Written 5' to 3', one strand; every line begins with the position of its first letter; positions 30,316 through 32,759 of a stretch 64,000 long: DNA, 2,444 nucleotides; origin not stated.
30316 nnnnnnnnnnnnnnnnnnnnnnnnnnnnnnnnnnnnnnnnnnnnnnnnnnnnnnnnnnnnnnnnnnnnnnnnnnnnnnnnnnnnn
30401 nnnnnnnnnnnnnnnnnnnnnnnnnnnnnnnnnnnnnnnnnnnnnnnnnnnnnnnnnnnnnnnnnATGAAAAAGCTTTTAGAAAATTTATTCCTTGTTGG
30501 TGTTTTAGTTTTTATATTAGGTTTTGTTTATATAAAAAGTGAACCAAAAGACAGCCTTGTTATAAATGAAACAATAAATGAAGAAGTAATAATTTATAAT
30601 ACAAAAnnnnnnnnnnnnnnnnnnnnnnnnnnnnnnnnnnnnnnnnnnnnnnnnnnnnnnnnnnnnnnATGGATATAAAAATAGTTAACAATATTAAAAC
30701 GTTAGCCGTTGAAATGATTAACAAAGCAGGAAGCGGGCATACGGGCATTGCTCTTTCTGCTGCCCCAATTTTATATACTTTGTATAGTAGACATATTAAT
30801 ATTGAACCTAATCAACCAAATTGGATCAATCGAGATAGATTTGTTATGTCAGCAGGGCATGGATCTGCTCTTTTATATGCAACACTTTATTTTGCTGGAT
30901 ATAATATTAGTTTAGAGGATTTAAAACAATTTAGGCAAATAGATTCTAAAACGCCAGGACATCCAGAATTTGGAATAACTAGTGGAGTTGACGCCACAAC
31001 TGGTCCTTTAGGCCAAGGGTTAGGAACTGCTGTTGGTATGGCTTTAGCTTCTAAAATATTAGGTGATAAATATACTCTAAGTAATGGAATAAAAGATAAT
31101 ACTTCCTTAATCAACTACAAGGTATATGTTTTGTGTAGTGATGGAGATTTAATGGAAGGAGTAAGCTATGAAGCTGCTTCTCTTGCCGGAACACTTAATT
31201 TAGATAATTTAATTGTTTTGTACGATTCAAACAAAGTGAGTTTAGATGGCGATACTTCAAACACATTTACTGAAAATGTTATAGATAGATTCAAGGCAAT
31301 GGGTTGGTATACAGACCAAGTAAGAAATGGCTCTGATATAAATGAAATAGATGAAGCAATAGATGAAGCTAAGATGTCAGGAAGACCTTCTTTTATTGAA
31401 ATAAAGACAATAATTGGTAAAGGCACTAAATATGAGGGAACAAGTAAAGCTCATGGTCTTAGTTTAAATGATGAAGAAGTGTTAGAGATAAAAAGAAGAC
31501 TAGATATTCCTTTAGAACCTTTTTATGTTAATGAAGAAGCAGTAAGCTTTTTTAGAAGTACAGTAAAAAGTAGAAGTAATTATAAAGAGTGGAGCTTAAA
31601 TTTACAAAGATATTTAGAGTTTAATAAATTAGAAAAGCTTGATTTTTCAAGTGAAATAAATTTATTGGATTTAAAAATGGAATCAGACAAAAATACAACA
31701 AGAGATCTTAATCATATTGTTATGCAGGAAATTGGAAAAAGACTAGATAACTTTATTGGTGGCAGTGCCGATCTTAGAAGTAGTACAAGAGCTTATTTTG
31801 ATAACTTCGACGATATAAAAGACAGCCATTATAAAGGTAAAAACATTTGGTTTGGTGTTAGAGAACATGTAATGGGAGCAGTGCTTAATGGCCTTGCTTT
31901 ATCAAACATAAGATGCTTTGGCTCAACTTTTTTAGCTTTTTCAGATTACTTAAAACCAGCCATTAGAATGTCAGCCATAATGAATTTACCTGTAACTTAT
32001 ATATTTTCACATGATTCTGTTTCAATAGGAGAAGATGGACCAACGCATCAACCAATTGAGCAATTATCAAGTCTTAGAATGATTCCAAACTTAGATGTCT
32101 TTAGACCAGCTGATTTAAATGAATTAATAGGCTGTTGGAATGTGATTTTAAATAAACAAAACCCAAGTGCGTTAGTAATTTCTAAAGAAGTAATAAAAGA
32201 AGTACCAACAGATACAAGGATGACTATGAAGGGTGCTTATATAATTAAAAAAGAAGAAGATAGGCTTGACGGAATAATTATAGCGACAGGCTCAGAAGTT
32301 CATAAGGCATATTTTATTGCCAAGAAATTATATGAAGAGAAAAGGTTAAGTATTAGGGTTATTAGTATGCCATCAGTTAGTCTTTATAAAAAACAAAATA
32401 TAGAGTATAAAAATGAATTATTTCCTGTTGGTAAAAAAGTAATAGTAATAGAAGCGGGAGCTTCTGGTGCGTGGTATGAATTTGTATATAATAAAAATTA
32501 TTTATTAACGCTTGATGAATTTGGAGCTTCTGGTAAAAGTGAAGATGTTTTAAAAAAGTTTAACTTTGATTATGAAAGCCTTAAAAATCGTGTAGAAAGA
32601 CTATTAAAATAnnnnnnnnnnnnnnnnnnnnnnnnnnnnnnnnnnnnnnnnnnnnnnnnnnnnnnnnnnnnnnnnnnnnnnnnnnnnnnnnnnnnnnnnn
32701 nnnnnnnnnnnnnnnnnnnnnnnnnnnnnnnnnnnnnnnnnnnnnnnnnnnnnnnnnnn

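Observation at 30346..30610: Unannotated 47-aa single-TM gene divergent from lexA, with a perfect LexA box in its promoter: candidate SOS cell-division inhibitor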

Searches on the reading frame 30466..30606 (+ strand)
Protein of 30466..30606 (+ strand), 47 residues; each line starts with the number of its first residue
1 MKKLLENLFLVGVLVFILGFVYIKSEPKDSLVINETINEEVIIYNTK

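Call 6: search_protein_families(library=pfam, proteins=[window:30466-30606:+], max_evalue=0.01)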
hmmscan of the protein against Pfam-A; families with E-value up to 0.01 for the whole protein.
seq(47 aa): 0 families

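Call 7: search_protein_families(library=ncbifam, proteins=[window:30466-30606:+], max_evalue=0.1)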
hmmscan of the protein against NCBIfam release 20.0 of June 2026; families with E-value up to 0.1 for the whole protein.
seq(47 aa): 0 families

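Call 8: find_encoding_contigs(protein=window:30466-30606:+, flank=4000, max_places=6)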
Protein seq(47 aa) (47 aa): 1 contig read that carries it; 1 place shown.
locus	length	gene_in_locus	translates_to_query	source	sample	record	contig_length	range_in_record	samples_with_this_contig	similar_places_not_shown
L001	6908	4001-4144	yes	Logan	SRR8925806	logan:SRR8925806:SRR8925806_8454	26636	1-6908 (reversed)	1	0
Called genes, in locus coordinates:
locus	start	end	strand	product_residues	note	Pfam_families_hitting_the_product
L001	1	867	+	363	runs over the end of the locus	PF08529:NusA_N, PF00575:S1 (weak), PF13184:KH_NusA_1st, PF26594:KH_NusA_2nd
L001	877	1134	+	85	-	PF04296:YlxR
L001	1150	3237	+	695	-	PF04760:IF2_N, PF00025:Arf (weak), PF00009:GTP_EFTU, PF00071:Ras (weak), PF01926:MMR_HSR1, PF03144:GTP_EFTU_D2 (faint), PF22042:EF-G_D2, PF11987:IF-2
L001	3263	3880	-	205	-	PF01726:LexA_DNA_bind, PF00717:Peptidase_S24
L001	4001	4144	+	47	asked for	-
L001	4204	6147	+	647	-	PF00456:Transketolase_N, PF02779:Transket_pyr, PF02780:Transketolase_C (weak), PF22613:Transketolase_C_1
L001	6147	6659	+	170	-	PF00293:NUDIX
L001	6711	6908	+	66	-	?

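Call 9: find_homologous_proteins(query=window:30466-30606:+, max_evalue=10)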
Query seq(47 aa) (47 aa): 2 proteins with E <= 10 among 2 candidates.
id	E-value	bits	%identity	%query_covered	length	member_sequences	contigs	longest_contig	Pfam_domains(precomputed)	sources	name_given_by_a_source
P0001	5.7e-21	89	100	100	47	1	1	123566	-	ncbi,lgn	-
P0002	1.8e-8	51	70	89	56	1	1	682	-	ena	-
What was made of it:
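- Tried and rejected: It gave only the protein itself and one 70% relative (call 9).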

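Call 12: find_encoding_contigs(protein=P0002, flank=2000)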
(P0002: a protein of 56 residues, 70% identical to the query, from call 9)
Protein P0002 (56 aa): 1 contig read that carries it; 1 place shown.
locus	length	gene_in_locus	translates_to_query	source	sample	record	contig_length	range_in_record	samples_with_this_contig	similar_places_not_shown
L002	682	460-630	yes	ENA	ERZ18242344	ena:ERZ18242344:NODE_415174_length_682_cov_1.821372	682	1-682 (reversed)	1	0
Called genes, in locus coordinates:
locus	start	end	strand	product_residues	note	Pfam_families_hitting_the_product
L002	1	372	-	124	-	?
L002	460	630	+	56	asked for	-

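Call 22: find_homologous_proteins(query=A1, max_evalue=1)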
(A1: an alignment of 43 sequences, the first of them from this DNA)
Query A1 (43 sequences) (47 aa, profile of the alignment): 100 proteins with E <= 1 among 410 candidates.
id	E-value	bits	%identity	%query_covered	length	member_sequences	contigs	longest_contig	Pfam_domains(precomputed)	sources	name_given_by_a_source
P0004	3.6e-9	54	-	-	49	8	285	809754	-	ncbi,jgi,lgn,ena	-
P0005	7.5e-9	53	-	-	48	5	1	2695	-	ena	-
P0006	1.5e-8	52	-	-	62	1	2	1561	-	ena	-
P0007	3.6e-8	51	-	-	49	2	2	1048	-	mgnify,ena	mgnify:CR=1 FL=1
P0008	4.0e-8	50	-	-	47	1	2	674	-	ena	-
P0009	1.8e-7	48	-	-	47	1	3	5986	-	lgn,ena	-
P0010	1.9e-7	48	-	-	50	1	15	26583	-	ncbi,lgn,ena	-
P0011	2.0e-7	48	-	-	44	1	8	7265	-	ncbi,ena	-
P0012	6.2e-7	47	-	-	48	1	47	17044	-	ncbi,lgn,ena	-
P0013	1.0e-6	46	-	-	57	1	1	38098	-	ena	-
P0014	1.3e-6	46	-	-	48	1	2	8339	-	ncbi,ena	-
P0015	1.3e-6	46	-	-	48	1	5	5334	-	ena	-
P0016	1.8e-6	45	-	-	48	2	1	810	-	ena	-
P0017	1.8e-6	45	-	-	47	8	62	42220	-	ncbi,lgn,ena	-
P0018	2.0e-6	45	-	-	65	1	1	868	-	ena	-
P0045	6.8e-5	40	-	-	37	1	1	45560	-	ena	-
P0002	1.8e-4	39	70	89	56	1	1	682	-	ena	-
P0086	5.1e-3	34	-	-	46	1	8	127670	-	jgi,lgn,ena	-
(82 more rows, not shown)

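Call 23: find_encoding_contigs(protein=P0004, flank=6000, max_places=3)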
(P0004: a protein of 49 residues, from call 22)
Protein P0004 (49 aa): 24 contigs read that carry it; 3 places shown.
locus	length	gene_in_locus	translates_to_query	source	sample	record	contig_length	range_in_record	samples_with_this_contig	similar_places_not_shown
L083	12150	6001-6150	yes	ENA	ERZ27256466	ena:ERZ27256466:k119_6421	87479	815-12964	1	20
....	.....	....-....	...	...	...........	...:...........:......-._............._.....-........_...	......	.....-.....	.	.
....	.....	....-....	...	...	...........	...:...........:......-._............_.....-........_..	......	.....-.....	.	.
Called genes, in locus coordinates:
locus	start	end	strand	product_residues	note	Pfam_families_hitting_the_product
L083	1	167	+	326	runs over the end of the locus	?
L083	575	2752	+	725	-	PF01136:Peptidase_U32, PF12392:DUF3656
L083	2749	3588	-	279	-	PF04203:Sortase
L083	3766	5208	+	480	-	-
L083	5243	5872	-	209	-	PF01726:LexA_DNA_bind, PF00717:Peptidase_S24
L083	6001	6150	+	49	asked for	-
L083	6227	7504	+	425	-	PF05193:Peptidase_M16_C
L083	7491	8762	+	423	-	PF00675:Peptidase_M16, PF05193:Peptidase_M16_C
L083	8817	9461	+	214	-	PF18917:LiaI-LiaF-like_TM1 (weak), PF22570:LiaF-TM, PF09922:LiaF-like_C (weak)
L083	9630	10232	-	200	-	PF00163:Ribosomal_S4, PF01479:S4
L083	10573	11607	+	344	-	PF00154:RecA_N, PF06745:ATPase, PF08423:Rad51 (weak), PF01637:ATPase_2 (faint), PF21096:RecA_C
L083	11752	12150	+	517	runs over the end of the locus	PF12072:RNase_Y_N, PF00013:KH_1, PF01966:HD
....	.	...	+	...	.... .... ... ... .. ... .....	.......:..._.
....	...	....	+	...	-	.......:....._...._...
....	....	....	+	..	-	-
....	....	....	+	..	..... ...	-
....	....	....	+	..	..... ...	-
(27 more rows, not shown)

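Call 24: find_encoding_contigs(protein=P0086, flank=4000, max_places=2)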
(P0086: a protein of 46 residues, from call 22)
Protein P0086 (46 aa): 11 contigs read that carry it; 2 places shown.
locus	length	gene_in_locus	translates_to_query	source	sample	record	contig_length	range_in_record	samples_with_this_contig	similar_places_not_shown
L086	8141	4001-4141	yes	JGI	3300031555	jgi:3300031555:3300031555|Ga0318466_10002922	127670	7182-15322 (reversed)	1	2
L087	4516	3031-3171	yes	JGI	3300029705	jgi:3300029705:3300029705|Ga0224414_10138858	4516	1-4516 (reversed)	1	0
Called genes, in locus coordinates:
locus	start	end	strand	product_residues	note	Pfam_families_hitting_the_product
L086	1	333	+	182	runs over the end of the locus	-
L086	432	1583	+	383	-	PF01820:Dala_Dala_lig_N, PF01071:GARS_A (weak), PF02222:ATP-grasp, PF02786:CPSase_L_D2, PF07478:Dala_Dala_lig_C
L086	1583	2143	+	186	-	PF01330:RuvA_N, PF14520:HHH_5, PF07499:RuvA_C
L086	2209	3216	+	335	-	PF13518:HTH_28 (weak), PF00149:Metallophos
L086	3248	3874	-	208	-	PF01726:LexA_DNA_bind, PF00717:Peptidase_S24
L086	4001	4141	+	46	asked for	-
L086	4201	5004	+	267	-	-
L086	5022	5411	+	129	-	-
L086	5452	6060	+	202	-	PF01551:Peptidase_M23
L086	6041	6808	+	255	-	PF02163:Peptidase_M50 (weak)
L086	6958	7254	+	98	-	PF00829:Ribosomal_L21p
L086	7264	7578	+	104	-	PF04327:Peptidase_Prp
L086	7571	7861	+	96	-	PF01016:Ribosomal_L27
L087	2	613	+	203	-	?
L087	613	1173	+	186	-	PF01330:RuvA_N, PF14520:HHH_5, PF07499:RuvA_C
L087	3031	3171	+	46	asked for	-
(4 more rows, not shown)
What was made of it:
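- Relatives have sortase, Ddl and an M23 peptidase nearby (calls 23, 24).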

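Call 25: find_encoding_contigs(protein=P0013, flank=4000, max_places=2)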
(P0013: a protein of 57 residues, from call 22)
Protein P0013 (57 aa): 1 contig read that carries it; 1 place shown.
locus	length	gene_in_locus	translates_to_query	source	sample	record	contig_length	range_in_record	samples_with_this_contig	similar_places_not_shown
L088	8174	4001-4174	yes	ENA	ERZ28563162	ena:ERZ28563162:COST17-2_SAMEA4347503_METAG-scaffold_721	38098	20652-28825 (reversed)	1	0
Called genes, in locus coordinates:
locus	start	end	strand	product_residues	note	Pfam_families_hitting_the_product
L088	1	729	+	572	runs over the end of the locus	-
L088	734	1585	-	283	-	PF04203:Sortase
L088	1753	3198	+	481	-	-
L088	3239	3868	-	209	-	PF01726:LexA_DNA_bind, PF00717:Peptidase_S24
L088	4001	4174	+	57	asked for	-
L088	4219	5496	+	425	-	PF05193:Peptidase_M16_C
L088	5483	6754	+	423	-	PF00675:Peptidase_M16, PF05193:Peptidase_M16_C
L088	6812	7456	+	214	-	PF18917:LiaI-LiaF-like_TM1, PF22570:LiaF-TM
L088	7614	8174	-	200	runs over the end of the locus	PF00163:Ribosomal_S4, PF01479:S4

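Call 26: find_encoding_contigs(protein=P0045, flank=4000, max_places=2)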
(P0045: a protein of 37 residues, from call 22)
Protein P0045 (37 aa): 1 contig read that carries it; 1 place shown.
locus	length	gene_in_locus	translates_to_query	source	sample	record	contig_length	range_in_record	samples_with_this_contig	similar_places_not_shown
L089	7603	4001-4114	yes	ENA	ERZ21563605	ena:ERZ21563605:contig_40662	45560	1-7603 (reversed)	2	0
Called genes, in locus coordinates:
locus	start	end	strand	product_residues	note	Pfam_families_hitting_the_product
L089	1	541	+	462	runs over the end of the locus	PF01609:DDE_Tnp_1 (weak), PF13751:DDE_Tnp_1_6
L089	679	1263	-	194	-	PF04203:Sortase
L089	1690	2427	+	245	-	PF13229:Beta_helix (faint)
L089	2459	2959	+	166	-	-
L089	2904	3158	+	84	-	-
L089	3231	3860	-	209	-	PF01726:LexA_DNA_bind, PF00717:Peptidase_S24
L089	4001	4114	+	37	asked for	-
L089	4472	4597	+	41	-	-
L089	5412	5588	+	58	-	-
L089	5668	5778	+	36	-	-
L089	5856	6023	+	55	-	-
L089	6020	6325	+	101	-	PF05193:Peptidase_M16_C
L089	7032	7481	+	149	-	PF09922:LiaF-like_C (weak)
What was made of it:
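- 4 of 4 family members found by sequence alone lie divergent from lexA (calls 23-26).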

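Call 32: search_protein_families(library=ncbifam, alignment_id=A1, max_evalue=1)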
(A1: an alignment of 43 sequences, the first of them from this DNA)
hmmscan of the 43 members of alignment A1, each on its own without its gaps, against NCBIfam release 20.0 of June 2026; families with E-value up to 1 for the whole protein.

A. member 1, seq(47 aa): 0 families

B. families by the number of members that match (of 43 scanned): 10 families
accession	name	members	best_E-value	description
NF033631.1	SLATT_5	2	0.0031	SLATT domain-containing protein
NF033729.0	borfam54_2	2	0.027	complement regulator-acquiring protein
TIGR03076.1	near_not_gcvH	2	0.057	chlamydial GcvH-like protein upstream region protein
TIGR04010.1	WcaD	1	0.0013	colanic acid polymerase WcaD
NF003190.0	PRK04164.1-1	1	0.029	hypothetical protein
NF002503.0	PRK01844.1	1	0.061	YneF family protein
NF007400.1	PRK09929.1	1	0.064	DUF1471 family periplasmic protein YahO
NF050123.1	SURF1_Mycobac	1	0.084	SURF1 family cytochrome oxidase biogenesis protein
NF047537.1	YonT_type_I_tox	1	0.1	type I TA system toxin YonT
NF047773.1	phas_rel_Lepto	1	0.19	phasin-related domain-containing protein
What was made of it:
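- On SosA family: No curated family hit was found (calls 7, 32).
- One family member gave a marginal hit (E = 0.1) to the YonT type I toxin model (call 32).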

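Call 54: predict_structure(alignment_id=A3)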
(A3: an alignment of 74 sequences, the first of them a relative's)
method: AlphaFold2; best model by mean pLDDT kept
length: 47 residues; sequences in the alignment: 74
mean_pLDDT: 66.6   pTM: 0.34
mean pLDDT of the five models: 66.6, 65.7, 65.3, 64.7, 62.7
residues with pLDDT >= 90: 6; 70-90: 12; 50-70: 18; < 50: 11
segments of 3 or more residues with pLDDT < 50: 33-40
pLDDT, mean of each block of 10 residues (from residue 1): 72 90 67 49 50
secondary structure, 60 per line:
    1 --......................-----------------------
elements in order: H3-24
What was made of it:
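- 30466..30609 (+): Small gene: 47 aa. N-terminus MKKLLE (net +1), TM helix about residues 7-23, acidic tail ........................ (net -2). AF2 helix at residues 3-24 with a low-confidence tail (call 54).
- AF2 predicts a helix at residues 3-24 (call 54).
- Tried and rejected: It shows just a helix plus a low-confidence tail (call 54).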

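Call 56: search_protein_representatives(alignment_id=A3)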
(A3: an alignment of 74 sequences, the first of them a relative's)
Query: 74 sequences, 45 profile positions. Proteins with E-value up to 0.001 (for the whole library): 117; up to 1e-10: 8; up to 1e-30: 0. The best 117 are listed.
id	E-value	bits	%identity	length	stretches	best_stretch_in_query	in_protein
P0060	1.0e-16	76.2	-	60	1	1-45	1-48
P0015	8.9e-16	73.2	-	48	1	1-43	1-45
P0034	2.3e-14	68.7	-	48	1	1-38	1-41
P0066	3.7e-12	61.6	-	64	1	2-45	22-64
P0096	8.0e-12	60.6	-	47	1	1-43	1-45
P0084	2.8e-11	58.8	-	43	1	2-45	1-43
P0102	7.0e-11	57.5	-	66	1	2-45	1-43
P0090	9.8e-11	57.1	-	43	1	1-31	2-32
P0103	1.2e-10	56.8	-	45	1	1-44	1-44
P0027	1.7e-10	56.3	-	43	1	1-37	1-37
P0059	2.7e-10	55.7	-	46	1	2-45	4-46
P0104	4.5e-10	55.0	-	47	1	3-44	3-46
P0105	1.2e-09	53.6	-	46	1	2-44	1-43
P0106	1.2e-09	53.6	-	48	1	1-42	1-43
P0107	1.7e-09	53.1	-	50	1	1-45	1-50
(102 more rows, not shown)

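Call 68: search_protein_families(library=phrogs, alignment_id=A1, max_evalue=0.01)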
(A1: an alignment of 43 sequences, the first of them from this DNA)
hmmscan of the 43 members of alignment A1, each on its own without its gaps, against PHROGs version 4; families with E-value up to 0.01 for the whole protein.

A. member 1, seq(47 aa): 1 family
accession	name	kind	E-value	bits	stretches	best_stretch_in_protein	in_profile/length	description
phrog_11666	-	unknown function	0.0038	18.2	1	9-28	4-24/49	-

B. families by the number of members that match (of 43 scanned): 9 families
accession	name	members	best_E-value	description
phrog_7482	-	2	0.00012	-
phrog_11840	-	2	0.0012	-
phrog_19711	-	1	0.0022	-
phrog_11666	-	1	0.0038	-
phrog_37505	-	1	0.0055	-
phrog_11172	-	1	0.0075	virion structural protein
phrog_21080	-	1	0.0077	-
phrog_16321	-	1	0.0084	-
phrog_19454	-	1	0.0091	-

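Call 69: search_protein_families(library=pfam, alignment_id=A1, max_evalue=0.1)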
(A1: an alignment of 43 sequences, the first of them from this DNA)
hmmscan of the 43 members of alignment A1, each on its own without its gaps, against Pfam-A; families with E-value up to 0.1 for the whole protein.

A. member 1, seq(47 aa): 0 families

B. families by the number of members that match (of 43 scanned): 20 families
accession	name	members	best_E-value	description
PF06143.16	Baculo_11_kDa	2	0.0058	Baculovirus 11 kDa family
PF17431.7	YpmT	1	0.00041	Uncharacterized YmpT-like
PF13323.11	HPIH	1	0.0083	N-terminal domain with HPIH motif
PF14937.11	DUF4500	1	0.01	Domain of unknown function (DUF4500)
PF13346.12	ABC2_membrane_5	1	0.013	ABC-2 family transporter protein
PF06837.17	Fijivirus_P9-2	1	0.013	Fijivirus P9-2 protein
PF17204.8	Sid-5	1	0.017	Sid-5 family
PF13571.11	DUF4133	1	0.021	Domain of unknown function (DUF4133)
PF05365.17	UCR_UQCRX_QCR9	1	0.022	Ubiquinol-cytochrome C reductase, UQCRX/QCR9 like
PF16964.10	TadF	1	0.024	Putative tight adherence pilin protein F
PF14002.11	YniB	1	0.026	YniB-like protein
PF12676.12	DUF3796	1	0.033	Protein of unknown function (DUF3796)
PF11431.13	Transport_MerF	1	0.038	Membrane transport protein MerF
PF06916.18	FAM210A-B_dom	1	0.046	FAM210A/B-like domain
PF18160.6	SLATT_5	1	0.064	SMODS and SLOG-associating 2TM effector domain family 5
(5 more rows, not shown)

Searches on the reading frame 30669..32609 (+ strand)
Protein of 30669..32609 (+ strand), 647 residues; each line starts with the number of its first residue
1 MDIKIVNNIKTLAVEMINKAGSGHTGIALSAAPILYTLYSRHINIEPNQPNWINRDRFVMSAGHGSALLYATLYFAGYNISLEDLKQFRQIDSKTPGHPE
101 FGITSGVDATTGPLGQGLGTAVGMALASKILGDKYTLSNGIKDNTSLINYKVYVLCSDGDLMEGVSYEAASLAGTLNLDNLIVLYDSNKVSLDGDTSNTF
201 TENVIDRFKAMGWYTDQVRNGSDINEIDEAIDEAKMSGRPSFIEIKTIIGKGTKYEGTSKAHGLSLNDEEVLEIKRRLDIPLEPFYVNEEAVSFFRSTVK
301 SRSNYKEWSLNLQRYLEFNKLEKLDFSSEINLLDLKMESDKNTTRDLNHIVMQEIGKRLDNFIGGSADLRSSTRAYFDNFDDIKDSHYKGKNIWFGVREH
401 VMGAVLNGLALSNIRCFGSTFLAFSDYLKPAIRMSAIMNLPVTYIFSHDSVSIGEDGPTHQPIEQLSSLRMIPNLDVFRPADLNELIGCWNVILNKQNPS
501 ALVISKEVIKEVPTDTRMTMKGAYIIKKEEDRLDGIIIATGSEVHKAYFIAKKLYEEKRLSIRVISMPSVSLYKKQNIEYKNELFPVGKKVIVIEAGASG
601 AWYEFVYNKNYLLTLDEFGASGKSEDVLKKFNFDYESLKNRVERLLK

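Call 6: search_protein_families(library=pfam, proteins=[window:30669-32609:+], max_evalue=0.01)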
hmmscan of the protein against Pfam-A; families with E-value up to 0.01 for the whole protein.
window:30669-32609:+ (647 aa): 4 families
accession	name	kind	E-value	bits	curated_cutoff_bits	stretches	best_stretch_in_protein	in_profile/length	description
PF00456.26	Transketolase_N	-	1.2e-111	373.4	22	1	3-320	3-319/334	Transketolase, thiamine diphosphate binding domain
PF02779.29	Transket_pyr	-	2.1e-42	145.2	27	1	343-507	4-170/174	Transketolase, pyrimidine binding domain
PF22613.1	Transketolase_C_1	-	4.4e-28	98.2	27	1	522-634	1-113/113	Transketolase-like TK C-terminal domain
PF02780.25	Transketolase_C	-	9.3e-07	29.2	25.9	1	533-631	10-117/124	Transketolase, C-terminal domain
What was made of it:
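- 30669..32612 (+): tkt (transketolase), the downstream neighbour; not part of the module. Pfam (call 6).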
